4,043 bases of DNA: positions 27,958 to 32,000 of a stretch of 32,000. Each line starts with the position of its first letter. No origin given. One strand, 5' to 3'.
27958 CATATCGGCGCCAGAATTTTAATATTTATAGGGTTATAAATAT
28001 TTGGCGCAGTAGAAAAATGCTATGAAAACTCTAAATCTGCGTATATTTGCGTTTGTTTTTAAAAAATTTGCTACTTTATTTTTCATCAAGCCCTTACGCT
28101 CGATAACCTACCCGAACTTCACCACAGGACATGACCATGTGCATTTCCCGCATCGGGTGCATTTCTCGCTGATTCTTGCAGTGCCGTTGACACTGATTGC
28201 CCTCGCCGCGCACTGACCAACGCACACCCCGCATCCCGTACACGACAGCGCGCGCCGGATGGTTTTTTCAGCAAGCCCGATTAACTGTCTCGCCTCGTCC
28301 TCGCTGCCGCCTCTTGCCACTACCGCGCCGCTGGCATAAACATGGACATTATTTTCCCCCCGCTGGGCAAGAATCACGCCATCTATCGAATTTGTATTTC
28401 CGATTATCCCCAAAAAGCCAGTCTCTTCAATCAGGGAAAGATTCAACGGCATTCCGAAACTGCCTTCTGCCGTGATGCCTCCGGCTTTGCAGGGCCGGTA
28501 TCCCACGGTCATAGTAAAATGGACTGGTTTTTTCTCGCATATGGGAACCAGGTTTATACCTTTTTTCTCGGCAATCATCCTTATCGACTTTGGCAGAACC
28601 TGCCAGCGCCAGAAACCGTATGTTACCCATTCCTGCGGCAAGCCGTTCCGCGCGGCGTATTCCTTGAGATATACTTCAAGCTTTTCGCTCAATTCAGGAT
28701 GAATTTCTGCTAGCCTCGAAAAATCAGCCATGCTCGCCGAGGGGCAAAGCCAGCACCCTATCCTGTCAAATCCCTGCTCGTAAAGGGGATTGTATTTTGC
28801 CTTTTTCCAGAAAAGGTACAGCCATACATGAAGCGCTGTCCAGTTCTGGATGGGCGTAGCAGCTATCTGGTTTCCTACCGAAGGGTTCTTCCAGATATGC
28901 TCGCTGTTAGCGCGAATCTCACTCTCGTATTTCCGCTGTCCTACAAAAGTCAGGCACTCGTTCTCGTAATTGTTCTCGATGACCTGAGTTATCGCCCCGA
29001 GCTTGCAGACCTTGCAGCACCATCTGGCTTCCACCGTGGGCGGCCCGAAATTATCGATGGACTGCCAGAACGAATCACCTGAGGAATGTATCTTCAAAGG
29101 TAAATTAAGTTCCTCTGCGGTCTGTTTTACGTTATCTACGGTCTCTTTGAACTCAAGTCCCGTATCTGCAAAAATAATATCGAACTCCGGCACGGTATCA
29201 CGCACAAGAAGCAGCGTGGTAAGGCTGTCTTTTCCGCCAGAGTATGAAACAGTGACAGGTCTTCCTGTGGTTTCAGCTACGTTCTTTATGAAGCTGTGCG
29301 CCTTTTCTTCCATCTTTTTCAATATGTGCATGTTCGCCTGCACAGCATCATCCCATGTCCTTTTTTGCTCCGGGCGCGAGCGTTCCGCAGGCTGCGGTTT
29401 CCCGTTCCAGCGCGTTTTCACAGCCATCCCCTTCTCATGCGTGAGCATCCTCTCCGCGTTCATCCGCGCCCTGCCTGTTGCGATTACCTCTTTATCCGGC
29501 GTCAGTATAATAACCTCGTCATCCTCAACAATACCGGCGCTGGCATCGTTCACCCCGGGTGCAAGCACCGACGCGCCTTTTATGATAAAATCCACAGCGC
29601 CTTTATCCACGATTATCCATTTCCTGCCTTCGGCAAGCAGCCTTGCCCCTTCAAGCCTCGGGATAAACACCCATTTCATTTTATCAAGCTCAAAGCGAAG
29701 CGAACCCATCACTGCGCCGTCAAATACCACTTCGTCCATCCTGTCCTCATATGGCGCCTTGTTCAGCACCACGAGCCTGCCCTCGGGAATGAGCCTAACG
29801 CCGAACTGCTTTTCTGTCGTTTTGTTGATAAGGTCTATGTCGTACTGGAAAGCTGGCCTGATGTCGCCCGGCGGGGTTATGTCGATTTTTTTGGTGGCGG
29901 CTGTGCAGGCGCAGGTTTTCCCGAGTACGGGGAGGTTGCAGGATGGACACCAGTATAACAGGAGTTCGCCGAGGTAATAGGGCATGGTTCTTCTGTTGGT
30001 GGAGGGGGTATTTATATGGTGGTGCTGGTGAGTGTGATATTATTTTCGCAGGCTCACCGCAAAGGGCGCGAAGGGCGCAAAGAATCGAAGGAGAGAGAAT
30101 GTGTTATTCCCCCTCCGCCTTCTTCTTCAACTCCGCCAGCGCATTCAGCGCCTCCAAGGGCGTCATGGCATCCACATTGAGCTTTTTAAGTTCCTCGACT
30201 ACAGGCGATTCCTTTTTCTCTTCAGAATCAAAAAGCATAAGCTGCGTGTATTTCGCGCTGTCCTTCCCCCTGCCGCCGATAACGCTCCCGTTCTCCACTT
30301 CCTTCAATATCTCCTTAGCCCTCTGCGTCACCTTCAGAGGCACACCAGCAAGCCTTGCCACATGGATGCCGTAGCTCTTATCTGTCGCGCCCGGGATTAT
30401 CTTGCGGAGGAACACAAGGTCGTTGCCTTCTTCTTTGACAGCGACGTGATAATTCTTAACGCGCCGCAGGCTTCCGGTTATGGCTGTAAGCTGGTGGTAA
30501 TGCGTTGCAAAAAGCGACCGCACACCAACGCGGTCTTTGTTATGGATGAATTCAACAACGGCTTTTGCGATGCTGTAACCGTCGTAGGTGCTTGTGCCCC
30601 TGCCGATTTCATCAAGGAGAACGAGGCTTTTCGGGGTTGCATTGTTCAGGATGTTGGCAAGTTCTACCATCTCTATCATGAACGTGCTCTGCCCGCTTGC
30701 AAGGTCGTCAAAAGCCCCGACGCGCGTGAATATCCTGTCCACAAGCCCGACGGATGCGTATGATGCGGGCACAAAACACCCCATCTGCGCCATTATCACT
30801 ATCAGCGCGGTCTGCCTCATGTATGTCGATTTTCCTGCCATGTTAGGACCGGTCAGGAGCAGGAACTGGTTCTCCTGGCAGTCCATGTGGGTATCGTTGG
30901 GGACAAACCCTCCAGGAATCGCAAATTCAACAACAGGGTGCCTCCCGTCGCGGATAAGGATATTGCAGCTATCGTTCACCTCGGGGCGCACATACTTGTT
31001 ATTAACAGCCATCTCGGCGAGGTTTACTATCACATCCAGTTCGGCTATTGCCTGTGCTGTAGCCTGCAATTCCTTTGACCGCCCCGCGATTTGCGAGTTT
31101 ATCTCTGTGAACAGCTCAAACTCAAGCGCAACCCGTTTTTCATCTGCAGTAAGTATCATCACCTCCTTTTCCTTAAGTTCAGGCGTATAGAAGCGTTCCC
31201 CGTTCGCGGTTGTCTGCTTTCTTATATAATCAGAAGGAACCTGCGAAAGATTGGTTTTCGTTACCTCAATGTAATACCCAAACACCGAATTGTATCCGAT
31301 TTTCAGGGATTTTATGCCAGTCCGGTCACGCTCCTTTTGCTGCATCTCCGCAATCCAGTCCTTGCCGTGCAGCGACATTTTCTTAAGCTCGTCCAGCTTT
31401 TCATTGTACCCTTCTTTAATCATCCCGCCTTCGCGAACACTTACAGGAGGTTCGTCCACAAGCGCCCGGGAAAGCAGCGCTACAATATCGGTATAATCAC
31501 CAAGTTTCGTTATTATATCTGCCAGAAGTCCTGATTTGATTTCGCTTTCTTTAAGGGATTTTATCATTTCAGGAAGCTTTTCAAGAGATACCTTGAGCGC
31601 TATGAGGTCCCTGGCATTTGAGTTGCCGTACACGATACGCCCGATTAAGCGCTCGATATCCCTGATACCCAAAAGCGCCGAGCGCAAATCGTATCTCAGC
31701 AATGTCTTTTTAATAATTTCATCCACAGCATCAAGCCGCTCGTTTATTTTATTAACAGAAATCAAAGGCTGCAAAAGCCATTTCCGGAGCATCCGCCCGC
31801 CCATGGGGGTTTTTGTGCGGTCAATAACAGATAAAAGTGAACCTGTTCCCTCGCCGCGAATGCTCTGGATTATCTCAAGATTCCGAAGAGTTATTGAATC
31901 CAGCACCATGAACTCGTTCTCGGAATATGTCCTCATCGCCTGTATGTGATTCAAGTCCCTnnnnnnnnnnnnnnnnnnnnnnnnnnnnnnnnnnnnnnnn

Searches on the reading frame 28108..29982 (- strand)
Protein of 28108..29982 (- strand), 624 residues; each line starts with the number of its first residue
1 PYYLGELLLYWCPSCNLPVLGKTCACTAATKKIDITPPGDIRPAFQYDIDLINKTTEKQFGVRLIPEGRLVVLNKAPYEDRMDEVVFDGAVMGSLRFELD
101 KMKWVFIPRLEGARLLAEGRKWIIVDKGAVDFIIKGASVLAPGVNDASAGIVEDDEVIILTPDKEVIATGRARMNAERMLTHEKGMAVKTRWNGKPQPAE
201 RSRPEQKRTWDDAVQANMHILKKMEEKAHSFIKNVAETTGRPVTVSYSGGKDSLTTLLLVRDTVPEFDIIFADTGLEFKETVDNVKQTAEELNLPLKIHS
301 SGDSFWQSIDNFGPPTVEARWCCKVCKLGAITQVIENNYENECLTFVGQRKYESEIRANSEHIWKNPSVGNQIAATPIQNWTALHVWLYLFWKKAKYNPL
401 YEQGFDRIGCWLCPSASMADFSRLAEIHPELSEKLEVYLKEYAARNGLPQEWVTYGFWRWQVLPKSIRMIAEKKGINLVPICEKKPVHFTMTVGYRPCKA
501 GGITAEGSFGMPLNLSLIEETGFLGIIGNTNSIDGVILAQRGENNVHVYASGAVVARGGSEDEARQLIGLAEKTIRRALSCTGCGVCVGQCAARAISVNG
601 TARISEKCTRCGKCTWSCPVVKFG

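Call 77: search_protein_families(library=pfam, proteins=[window:28108-29982:-], max_evalue=0.001)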
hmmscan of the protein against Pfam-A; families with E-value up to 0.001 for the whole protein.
window:28108-29982:- (624 aa): 2 families
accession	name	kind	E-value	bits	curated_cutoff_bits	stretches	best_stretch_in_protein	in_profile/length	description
PF01507.26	PAPS_reduct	-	2.3e-46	158.4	22.5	1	243-415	2-174/175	Phosphoadenosine phosphosulfate reductase domain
PF01472.26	PUA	-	6.9e-20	71.2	24.8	1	122-191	2-71/74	PUA domain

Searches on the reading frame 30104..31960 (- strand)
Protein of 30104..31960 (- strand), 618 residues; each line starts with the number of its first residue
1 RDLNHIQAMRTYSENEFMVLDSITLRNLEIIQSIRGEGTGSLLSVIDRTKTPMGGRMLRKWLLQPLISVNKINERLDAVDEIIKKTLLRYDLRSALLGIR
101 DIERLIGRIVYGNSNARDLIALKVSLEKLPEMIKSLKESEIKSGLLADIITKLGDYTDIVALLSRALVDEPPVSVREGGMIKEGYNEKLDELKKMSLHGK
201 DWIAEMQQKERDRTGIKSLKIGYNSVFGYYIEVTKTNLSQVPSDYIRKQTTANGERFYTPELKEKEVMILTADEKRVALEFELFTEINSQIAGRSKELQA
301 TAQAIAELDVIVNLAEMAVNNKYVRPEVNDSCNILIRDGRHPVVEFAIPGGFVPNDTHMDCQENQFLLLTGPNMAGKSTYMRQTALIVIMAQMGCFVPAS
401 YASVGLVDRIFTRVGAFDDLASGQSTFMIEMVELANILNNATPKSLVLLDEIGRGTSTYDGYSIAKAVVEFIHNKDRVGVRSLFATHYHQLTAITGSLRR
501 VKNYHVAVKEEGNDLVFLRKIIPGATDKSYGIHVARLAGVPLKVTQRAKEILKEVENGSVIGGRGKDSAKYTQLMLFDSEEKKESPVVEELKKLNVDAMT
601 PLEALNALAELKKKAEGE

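Call 77: search_protein_families(library=pfam, proteins=[window:30104-31960:-], max_evalue=0.001)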
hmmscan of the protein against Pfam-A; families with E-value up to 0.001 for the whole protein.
window:30104-31960:- (618 aa): 3 families
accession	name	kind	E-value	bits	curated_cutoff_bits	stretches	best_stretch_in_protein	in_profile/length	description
PF00488.27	MutS_V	-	3.2e-84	282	30.2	1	368-556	2-188/188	MutS domain V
PF05192.23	MutS_III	-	1.5e-55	189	34.1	1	24-315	2-194/194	MutS domain III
PF05190.23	MutS_IV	-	2.7e-32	111.3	22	1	184-274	1-91/92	MutS family domain IV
